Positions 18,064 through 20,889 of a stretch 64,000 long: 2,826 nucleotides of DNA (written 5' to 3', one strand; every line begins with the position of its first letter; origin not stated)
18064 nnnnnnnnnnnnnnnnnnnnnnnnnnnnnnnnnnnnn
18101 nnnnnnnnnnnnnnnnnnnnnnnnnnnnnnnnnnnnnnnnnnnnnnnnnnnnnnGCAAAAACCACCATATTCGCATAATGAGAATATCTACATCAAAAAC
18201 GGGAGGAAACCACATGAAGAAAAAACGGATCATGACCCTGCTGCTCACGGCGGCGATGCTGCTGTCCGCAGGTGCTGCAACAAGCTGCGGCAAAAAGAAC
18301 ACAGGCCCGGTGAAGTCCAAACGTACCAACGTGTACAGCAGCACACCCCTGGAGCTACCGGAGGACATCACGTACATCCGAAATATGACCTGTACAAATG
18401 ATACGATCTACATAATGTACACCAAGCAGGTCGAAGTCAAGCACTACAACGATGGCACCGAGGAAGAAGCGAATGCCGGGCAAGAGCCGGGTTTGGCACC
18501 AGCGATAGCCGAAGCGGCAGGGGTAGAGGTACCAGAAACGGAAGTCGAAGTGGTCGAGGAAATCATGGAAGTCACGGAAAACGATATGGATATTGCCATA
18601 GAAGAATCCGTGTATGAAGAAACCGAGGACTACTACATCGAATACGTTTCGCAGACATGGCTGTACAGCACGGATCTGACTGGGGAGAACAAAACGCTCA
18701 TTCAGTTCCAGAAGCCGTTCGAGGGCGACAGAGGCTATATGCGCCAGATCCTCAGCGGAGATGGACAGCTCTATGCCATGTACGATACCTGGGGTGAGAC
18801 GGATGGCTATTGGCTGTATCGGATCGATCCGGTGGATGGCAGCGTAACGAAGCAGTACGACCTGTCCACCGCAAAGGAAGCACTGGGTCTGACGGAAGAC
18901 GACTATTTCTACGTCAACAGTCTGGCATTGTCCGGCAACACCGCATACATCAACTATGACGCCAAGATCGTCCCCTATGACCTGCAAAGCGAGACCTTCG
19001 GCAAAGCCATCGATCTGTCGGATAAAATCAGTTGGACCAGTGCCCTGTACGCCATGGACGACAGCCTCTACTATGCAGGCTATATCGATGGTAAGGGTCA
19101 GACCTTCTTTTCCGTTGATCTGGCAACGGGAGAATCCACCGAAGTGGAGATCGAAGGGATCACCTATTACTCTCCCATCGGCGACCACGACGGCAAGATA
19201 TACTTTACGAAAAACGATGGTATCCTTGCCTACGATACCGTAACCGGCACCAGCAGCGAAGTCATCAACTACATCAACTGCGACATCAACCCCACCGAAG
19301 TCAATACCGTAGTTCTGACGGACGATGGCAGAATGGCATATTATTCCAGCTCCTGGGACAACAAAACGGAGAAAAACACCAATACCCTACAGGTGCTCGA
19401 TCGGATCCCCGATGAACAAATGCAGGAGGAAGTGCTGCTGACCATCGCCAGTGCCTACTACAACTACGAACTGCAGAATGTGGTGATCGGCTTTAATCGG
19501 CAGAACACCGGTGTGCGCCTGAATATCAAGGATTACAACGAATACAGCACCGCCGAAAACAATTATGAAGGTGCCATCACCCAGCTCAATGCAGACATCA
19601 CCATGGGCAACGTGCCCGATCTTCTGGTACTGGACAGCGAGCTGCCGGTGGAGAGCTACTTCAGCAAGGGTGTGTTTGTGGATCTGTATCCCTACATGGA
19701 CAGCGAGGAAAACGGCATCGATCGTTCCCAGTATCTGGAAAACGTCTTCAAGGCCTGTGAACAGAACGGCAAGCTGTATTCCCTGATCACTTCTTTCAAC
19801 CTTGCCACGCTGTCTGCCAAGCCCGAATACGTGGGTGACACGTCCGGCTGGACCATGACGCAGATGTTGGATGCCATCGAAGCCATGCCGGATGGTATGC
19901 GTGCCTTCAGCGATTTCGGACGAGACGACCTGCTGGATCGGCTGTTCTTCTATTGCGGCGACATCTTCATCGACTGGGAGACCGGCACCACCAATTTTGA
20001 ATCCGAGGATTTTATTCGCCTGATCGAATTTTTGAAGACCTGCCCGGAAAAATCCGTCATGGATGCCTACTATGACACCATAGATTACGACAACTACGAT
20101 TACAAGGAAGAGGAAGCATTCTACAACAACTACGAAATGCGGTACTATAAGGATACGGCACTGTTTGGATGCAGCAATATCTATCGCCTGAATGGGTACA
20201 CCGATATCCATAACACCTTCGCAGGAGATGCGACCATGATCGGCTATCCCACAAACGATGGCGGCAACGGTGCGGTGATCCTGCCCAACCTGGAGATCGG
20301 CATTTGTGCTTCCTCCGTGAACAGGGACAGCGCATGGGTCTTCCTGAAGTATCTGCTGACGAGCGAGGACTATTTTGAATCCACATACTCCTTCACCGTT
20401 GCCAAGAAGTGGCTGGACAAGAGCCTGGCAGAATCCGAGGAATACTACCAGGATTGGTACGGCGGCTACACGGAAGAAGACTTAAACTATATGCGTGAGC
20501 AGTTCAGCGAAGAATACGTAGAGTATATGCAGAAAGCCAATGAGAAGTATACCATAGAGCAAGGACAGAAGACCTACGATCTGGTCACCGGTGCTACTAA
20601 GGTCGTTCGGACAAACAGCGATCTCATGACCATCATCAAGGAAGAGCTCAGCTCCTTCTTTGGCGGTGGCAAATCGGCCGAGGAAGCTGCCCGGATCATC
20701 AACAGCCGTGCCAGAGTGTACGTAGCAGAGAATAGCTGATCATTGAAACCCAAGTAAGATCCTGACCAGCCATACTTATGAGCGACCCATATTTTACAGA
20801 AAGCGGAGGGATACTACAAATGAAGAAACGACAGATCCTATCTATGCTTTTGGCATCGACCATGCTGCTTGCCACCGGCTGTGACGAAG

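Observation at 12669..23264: Composite envelope-transport locus: MalFG-type importer permeases + giant-hairpin HlyD adaptor + MacB-PCD-only 2-TM protein + two propeller-SBP lipoproteins, with no ATPase gene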

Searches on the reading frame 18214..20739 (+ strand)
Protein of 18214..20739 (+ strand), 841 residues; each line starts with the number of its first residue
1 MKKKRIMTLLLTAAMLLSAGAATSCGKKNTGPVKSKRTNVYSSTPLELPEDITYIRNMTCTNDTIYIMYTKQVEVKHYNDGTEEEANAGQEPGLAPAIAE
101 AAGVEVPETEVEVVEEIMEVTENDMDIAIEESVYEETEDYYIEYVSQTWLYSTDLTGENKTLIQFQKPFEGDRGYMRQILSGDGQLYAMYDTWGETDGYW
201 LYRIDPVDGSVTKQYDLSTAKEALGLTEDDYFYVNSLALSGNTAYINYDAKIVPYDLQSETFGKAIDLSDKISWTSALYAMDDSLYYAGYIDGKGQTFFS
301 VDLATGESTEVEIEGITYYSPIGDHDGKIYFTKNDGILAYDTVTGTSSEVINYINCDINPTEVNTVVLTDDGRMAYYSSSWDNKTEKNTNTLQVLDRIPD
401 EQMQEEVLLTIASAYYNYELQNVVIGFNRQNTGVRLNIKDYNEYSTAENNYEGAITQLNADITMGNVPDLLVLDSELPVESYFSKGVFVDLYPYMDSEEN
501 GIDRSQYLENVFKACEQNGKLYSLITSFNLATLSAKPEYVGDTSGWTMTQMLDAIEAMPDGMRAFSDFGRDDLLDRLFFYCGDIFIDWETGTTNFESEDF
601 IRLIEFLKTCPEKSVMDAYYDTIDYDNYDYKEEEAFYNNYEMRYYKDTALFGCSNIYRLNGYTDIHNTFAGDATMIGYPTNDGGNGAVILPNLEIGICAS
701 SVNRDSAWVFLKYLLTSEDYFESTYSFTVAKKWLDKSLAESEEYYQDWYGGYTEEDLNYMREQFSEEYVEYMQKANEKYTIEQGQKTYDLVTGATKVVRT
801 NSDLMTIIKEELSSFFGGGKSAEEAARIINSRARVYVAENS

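Call 4: search_protein_families(library=pfam, proteins=[window:18214-20739:+], max_evalue=0.1)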
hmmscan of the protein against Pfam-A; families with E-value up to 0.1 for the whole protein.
window:18214-20739:+ (841 aa): 1 family
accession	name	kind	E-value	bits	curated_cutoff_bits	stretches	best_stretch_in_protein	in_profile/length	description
PF08450.18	SGL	-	0.00039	20.5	26.3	1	283-395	12-120/246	SMP-30/Gluconolactonase/LRE-like region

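Call 5: search_protein_families(library=ncbifam, proteins=[window:18214-20739:+], max_evalue=0.1)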
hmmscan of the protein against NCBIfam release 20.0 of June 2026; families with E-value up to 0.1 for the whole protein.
window:18214-20739:+ (841 aa): 0 families

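Call 23: find_homologous_proteins(query=window:18214-20739:+)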
Query window:18214-20739:+ (841 aa): 64 proteins with E <= 0.001 among 8000 candidates.
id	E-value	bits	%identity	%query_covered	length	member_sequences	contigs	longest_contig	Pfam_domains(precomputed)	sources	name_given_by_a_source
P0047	0.0e+0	1709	89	100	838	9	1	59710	-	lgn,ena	-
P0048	0.0e+0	1134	61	100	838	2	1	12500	PF01547.31,PF08450.19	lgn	-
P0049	0.0e+0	1126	60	100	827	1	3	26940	PF01547.31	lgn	-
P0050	0.0e+0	1096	60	100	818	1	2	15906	PF01547.31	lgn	-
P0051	0.0e+0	1096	58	100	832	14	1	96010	PF13416.12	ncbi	-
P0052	0.0e+0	1096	60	100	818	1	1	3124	PF01547.31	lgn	-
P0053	0.0e+0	1095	60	100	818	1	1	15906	PF01547.31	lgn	-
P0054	0.0e+0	1083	58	100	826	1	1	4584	-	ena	-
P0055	0.0e+0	1078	57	100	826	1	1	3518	-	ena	-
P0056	0.0e+0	1074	57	100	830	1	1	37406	PF13416.12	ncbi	-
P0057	0.0e+0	1072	58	100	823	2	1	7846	-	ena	-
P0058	0.0e+0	1054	57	100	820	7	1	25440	-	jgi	-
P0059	0.0e+0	1047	55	100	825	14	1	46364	PF13416.12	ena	-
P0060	0.0e+0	1029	56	100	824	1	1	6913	PF13416.12,PF01547.31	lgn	-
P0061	1.0e-295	1001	54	100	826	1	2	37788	PF13416.12,PF01547.31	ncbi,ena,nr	ncbi:MAG: extracellular solute-binding protein [Clostridia bacterium]|nr:extracellular solute-bindin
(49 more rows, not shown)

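Call 44: predict_structure(alignment_id=A2)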
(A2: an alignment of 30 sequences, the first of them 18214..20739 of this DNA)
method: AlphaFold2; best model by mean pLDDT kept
length: 841 residues; sequences in the alignment: 30
mean_pLDDT: 84.7   pTM: 0.80
mean pLDDT of the five models: 84.7, 83.6, 83.2, 82.7, 82.1
residues with pLDDT >= 90: 494; 70-90: 254; 50-70: 19; < 50: 74
segments of 3 or more residues with pLDDT < 50: 1-29, 90-133
pLDDT, mean of each block of 10 residues (from residue 1): 41 36 40 89 91 84 90 84 74 31 24 23 24 54 82 92 75 79 86 80 86 90 86 88 91 94 92 90 88 89 89 85 92 91 92 91 90 91 78 93 93 90 92 91 84 89 91 90 91 92 93 91 95 96 94 96 94 93 88 94 96 94 87 91 96 95 94 95 92 95 95 93 90 95 83 86 90 90 96 91 90 94 97 91 77
secondary structure, 60 per line:
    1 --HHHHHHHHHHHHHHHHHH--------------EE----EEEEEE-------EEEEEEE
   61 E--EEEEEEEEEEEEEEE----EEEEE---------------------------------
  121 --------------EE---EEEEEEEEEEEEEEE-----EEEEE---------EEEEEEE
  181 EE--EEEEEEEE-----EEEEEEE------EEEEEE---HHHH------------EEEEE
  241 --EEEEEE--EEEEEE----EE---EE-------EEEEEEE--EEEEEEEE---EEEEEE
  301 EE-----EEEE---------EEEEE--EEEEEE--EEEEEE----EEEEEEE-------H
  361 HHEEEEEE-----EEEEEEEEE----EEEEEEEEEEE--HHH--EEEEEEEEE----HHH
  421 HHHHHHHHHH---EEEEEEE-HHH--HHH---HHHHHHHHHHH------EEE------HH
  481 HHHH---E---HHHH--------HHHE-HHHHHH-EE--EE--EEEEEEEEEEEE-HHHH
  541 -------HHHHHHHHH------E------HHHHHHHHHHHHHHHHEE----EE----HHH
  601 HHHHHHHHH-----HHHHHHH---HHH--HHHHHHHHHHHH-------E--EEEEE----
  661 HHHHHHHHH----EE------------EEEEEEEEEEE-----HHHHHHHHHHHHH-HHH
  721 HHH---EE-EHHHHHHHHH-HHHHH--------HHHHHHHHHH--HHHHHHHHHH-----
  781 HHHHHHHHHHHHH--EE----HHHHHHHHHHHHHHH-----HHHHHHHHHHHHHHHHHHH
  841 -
elements in order (helices of 4 or more, strands of 3 or more residues): H3-20 E41-46 E54-61 E64-78 E83-87 E140-154 E160-164 E174-182 E185-192 E198-204 E211-216 H220-223 E236-240 E243-248 E251-256 E275-281 E284-291 E295-302 E308-311 E321-325 E328-333 E336-341 E346-352 E363-368 E374-382 E387-397 E405-413 H418-430 E434-440 H453-463 E470-472 H479-484 H492-495 H509-514 E524-535 H537-540 H548-556 H570-585 H598-609 H615-621 H630-641 E652-656 H661-669 E688-698 H704-716 H718-723 H731-739 H741-745 H754-763 H766-775 H781-793 H802-816 H822-840

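Call 48: fold_search(model_id=the predicted structure, library=pdb)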
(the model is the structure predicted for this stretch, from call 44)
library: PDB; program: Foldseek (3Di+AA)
matches with E <= 10: 1788; with E <= 0.001: 1451
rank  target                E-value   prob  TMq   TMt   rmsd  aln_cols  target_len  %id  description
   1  7x0o_A                3.5e-16  1.00  0.37  0.67   6.2       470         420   16  Crystal structure of sugar binding protein CbpC from Clostridium thermocellum (released 2022-09-14)
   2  4ovj                  8.6e-14  1.00  0.30  0.56   8.3       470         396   12  Extracellular solute-binding protein family 1 from Alicyclobacillus acidocaldarius subsp. acidocaldarius DSM 446 (released 2013-11-06)
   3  5f7v_A                1.1e-13  1.00  0.30  0.56   9.3       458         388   14  ABC substrate-binding protein Lmo0181 from Listeria monocytogenes in complex with cycloalternan (released 2016-09-07)
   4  7bvt_A                4.7e-13  1.00  0.29  0.54  10.3       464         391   12  Crystal structure of cyclic alpha-maltosyl-1,6-maltose binding protein from Arthrobacter globiformis (released 2020-12-02)
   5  4r6k                  7.5e-13  1.00  0.32  0.59   7.3       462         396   14  Crystal structure of ABC transporter substrate-binding protein YesO from Bacillus subtilis, TARGET EFI-510761, an open c (released 2014-09-10)
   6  5ci5_B                1.1e-12  1.00  0.28  0.53  10.5       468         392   14  Crystal Structure of an ABC transporter Solute Binding Protein from Thermotoga Lettingae TMO (Tlet_1705, TARGET EFI-51 (released 2015-07-22)
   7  1eu8_A                3.5e-12  1.00  0.29  0.52   9.1       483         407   14  STRUCTURE OF TREHALOSE MALTOSE BINDING PROTEIN FROM THERMOCOCCUS LITORALIS (released 2001-03-14)
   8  7omt_A                5.9e-12  1.00  0.27  0.42  16.2       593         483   12  Crystal structure of ProMacrobody 21 with bound maltose (released 2022-05-04)
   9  3jzj_A                6.2e-12  1.00  0.27  0.51  12.1       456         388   14  Crystal structures of the GacH receptor of Streptomyces glaucescens GLA.O in the unliganded form and in complex with a (released 2010-02-16)
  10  5ci5_A                2.3e-11  1.00  0.29  0.54   9.8       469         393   14  Crystal Structure of an ABC transporter Solute Binding Protein from Thermotoga Lettingae TMO (Tlet_1705, TARGET EFI-51 (released 2015-07-22)
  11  7omm_C                2.5e-11  1.00  0.27  0.42  16.3       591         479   13  Cryo-EM structure of N. gonorhoeae LptDE in complex with ProMacrobodies (MBPs have not been built de novo) (released 2022-05-04)
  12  7qhv_AAA              2.9e-11  1.00  0.29  0.54   9.3       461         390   14  Crystal structure of the sulfoquinovosyl binding protein SmoF complexed with sulfoquinovosyl diacylglycerol (released 2022-04-13)
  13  5iai                  2.9e-11  1.00  0.29  0.53  10.7       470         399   14  Crystal structure of ABC transporter Solute Binding Protein Arad_9887 from Agrobacterium radiobacter K84, target EFI-510 (released 2016-03-09)
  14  5z6b_A                3.4e-11  1.00  0.29  0.54  11.0       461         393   13  Crystal structure of sugar-binding protein YesO in complex with rhamnogalacturonan trisaccharide (released 2019-01-23)
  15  3quf_B                4.0e-11  1.00  0.28  0.52  10.8       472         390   15  The structure of a family 1 extracellular solute-binding protein from Bifidobacterium longum subsp. infantis (released 2011-05-04)
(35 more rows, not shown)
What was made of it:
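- On Type-I ABC importer, CUT1 (MalFGK2-like): The C-terminal half of the gene 5 model matches CbpC 7x0o and many MalE-like proteins (E down to 3.5e-16; calls 44, 48).
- The gene 5 model (pLDDT 84.7) matches CbpC and other MalE-like binding proteins (calls 44, 48).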

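Call 49: search_protein_families(library=pfam, alignment_id=A2, max_evalue=0.01)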
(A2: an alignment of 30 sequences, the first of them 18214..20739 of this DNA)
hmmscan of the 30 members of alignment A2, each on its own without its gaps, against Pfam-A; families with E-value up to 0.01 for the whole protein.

A. member 1, window:18214-20739:+ (841 aa): 1 family
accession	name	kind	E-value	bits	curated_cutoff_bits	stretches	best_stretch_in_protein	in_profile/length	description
PF08450.18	SGL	-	0.00039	20.5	26.3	1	283-395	12-120/246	SMP-30/Gluconolactonase/LRE-like region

B. families by the number of members that match (of 30 scanned): 5 families
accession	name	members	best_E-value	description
PF01547.30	SBP_bac_1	18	3.9e-12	Bacterial extracellular solute-binding protein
PF08450.18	SGL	7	1.9e-05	SMP-30/Gluconolactonase/LRE-like region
PF13416.11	SBP_bac_8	5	8.2e-18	Bacterial extracellular solute-binding protein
PF00397.32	WW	2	0.00085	WW domain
PF17193.9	MukF_C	1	0.0082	MukF C-terminal domain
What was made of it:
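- On Type-I ABC importer, CUT1 (MalFGK2-like): SBP_bac_1 hits 18 of 30 family members (call 49).
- Checked: It is clear from homologues (18 of 30 hit SBP_bac_1, call 49) and from the structure model (calls 44, 48).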

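Call 77: search_protein_families(library=padloc, proteins=[window:18214-20739:+], max_evalue=0.001)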
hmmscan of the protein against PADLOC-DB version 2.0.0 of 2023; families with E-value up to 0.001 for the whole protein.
window:18214-20739:+ (841 aa): 0 families

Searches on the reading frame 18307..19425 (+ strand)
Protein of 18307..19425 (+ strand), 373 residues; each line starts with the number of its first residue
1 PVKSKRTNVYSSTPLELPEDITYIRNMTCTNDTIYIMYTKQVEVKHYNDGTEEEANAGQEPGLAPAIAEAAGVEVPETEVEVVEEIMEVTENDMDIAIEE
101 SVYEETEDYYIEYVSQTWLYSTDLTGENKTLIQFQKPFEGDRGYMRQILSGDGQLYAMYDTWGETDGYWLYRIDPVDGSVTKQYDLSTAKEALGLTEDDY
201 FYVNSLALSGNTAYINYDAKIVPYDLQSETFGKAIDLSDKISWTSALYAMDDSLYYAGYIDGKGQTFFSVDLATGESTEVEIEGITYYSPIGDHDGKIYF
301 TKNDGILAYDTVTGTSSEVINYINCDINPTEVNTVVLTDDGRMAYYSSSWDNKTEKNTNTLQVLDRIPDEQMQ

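Call 67: search_solved_structures(query=A4, max_evalue=10)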
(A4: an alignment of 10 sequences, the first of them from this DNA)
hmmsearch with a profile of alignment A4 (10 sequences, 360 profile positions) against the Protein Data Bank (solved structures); distinct sequences matched with E-value up to 10: 17.
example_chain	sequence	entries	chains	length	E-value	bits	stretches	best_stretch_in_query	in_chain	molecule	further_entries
6tjh_A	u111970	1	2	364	7.5e-07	31.8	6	197-307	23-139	Cake9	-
6tji_A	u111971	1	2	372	8.2e-07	31.7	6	197-307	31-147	Cake10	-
6tjg_A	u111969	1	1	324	6.2e-06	28.8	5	197-307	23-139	Cake8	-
8prj_A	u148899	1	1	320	7.4e-06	28.6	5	197-293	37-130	v31Bagel8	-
7evf_AA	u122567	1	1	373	6.2e-05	25.6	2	196-299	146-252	PQQ_3 domain-containing protein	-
7eq5_A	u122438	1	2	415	9.7e-05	24.9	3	196-299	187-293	Membrane associated protein kinase with beta-propeller domain, pyrrolo-quinoline quinone b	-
7dxn_A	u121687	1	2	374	0.0001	24.8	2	161-298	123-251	Membrane associated protein kinase with beta-propeller domain, pyrrolo-quinoline quinone b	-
6tjf_A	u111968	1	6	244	0.00028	23.4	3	197-307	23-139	Cake6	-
6tje_A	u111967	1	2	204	0.0057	19.1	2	197-307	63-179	Cake5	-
8prs_A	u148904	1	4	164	0.018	17.5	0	197-255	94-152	nvBagel4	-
3ott_A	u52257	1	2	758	0.019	17.4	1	185-298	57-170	Two-component system sensor histidine kinase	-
3va6_A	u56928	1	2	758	0.019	17.4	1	185-298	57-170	Two-component system sensor histidine kinase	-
8pra_A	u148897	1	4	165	0.022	17.2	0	197-254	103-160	Cell surface protein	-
6tjd_A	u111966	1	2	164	0.078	15.4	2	197-307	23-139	Cake4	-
3nol_A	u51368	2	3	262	0.35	13.2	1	144-184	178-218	Glutamine cyclotransferase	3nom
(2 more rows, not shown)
